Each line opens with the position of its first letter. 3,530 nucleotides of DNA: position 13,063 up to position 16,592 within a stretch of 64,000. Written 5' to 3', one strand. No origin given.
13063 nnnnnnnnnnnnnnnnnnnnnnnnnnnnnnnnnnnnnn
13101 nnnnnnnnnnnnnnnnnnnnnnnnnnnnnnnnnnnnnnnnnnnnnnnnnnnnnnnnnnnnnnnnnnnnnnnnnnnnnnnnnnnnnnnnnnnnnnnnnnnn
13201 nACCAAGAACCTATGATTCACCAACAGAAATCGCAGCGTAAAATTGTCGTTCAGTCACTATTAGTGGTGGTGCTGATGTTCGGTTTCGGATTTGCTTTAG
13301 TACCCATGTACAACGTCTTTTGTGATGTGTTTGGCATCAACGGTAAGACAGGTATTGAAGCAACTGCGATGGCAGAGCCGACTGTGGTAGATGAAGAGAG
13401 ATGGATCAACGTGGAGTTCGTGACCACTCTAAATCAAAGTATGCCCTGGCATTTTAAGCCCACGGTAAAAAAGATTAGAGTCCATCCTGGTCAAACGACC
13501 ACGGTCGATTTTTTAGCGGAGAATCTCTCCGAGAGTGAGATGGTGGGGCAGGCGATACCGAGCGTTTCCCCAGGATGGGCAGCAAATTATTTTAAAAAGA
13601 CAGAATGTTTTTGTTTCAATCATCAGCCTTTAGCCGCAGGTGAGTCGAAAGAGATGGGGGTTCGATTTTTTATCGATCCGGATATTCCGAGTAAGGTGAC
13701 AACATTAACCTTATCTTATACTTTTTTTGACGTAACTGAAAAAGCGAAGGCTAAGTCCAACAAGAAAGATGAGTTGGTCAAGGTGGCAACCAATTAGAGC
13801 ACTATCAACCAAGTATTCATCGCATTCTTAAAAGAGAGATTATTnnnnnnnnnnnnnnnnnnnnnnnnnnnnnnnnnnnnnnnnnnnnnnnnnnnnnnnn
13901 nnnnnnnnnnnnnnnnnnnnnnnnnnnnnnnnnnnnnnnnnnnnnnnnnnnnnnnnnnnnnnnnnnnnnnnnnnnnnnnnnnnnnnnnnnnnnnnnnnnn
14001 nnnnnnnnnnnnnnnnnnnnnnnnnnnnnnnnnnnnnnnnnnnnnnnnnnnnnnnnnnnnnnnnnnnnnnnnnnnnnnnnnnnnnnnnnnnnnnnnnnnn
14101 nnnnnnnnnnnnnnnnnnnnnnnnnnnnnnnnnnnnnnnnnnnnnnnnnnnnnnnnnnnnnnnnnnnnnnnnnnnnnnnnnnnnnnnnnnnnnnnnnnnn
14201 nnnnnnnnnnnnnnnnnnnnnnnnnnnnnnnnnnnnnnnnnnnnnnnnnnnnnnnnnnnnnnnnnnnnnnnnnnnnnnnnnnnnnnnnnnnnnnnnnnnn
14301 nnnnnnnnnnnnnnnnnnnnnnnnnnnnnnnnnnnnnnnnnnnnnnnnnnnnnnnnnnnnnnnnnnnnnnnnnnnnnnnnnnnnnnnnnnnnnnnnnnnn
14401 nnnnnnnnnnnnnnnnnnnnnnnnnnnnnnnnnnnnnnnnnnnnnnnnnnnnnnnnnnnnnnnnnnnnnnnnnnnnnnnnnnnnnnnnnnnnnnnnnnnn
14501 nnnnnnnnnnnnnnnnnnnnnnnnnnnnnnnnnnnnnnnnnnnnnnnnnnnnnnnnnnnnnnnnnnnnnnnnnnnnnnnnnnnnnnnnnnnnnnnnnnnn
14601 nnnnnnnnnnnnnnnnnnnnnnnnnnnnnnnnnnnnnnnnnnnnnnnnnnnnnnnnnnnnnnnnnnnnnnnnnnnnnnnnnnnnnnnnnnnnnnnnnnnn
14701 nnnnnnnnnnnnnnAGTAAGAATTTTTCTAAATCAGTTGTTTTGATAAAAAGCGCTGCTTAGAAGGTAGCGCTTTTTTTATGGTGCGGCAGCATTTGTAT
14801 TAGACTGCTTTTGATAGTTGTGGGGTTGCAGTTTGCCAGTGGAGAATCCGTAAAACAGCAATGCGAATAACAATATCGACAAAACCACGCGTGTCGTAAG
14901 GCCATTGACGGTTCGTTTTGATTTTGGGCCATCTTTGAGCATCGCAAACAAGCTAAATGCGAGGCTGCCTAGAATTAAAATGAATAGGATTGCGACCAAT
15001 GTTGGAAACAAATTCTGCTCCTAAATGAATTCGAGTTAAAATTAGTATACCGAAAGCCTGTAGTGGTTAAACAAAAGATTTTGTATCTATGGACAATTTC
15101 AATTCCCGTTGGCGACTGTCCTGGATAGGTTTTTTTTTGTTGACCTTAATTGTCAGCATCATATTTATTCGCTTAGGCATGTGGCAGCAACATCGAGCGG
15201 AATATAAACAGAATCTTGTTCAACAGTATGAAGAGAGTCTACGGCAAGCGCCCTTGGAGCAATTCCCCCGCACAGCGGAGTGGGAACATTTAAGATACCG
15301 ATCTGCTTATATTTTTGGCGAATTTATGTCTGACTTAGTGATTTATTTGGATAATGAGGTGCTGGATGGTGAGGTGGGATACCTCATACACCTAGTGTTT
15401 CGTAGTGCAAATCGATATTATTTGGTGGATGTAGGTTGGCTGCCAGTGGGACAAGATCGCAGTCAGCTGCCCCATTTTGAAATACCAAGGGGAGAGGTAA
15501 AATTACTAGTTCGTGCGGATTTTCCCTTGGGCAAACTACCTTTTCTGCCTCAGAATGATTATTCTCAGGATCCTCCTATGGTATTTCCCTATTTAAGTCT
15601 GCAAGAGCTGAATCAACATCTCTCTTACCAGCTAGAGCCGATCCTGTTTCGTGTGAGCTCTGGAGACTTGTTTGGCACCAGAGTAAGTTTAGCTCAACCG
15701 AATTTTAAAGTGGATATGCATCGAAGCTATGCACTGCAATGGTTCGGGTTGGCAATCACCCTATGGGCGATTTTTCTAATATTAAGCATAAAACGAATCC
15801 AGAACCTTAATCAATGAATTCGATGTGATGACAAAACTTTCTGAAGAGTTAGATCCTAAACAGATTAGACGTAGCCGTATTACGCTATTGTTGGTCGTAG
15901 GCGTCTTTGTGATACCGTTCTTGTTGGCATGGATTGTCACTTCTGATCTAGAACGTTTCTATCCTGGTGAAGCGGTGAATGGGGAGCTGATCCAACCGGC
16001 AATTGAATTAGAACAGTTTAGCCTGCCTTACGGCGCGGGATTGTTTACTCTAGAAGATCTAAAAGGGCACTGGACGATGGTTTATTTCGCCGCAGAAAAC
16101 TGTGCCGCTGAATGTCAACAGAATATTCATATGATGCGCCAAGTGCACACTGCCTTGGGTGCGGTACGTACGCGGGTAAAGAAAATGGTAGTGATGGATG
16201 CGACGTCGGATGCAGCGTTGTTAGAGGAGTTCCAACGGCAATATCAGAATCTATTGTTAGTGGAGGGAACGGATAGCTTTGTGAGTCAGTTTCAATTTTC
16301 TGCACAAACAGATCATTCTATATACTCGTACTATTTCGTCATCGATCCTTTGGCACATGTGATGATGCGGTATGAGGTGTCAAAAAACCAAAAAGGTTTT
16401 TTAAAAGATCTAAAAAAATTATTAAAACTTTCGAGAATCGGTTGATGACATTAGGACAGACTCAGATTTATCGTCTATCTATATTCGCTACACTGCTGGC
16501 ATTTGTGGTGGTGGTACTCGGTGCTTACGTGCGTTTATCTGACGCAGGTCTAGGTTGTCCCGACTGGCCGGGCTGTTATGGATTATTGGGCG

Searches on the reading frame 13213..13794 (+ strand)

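Call 54: search_protein_families(library=pfam, proteins=[window:13213-13794:+], max_evalue=0.00001)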
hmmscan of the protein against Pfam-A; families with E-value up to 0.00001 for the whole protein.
window:13213-13794:+ (194 aa): 1 family
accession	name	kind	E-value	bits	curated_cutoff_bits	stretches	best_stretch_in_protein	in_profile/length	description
PF04442.19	CtaG_Cox11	-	4.5e-53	179.7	25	1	29-173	1-148/148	Cytochrome c oxidase assembly protein CtaG/Cox11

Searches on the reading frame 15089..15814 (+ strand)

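Call 56: search_protein_families(library=pfam, proteins=[window:15089-15814:+], max_evalue=0.00001)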
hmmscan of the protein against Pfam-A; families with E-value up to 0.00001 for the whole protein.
window:15089-15814:+ (242 aa): 1 family
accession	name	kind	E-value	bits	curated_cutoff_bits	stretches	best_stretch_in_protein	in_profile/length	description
PF02104.20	SURF1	-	1.3e-26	94.6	23.4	1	20-223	1-205/205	SURF1 family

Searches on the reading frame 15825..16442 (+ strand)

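Call 56: search_protein_families(library=pfam, proteins=[window:15825-16442:+], max_evalue=0.00001)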
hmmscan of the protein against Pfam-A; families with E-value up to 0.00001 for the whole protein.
window:15825-16442:+ (206 aa): 1 family
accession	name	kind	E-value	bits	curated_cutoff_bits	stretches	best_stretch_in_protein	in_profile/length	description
PF00578.27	AhpC-TSA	-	7.5e-06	26.3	26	0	64-178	7-120/124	AhpC/TSA family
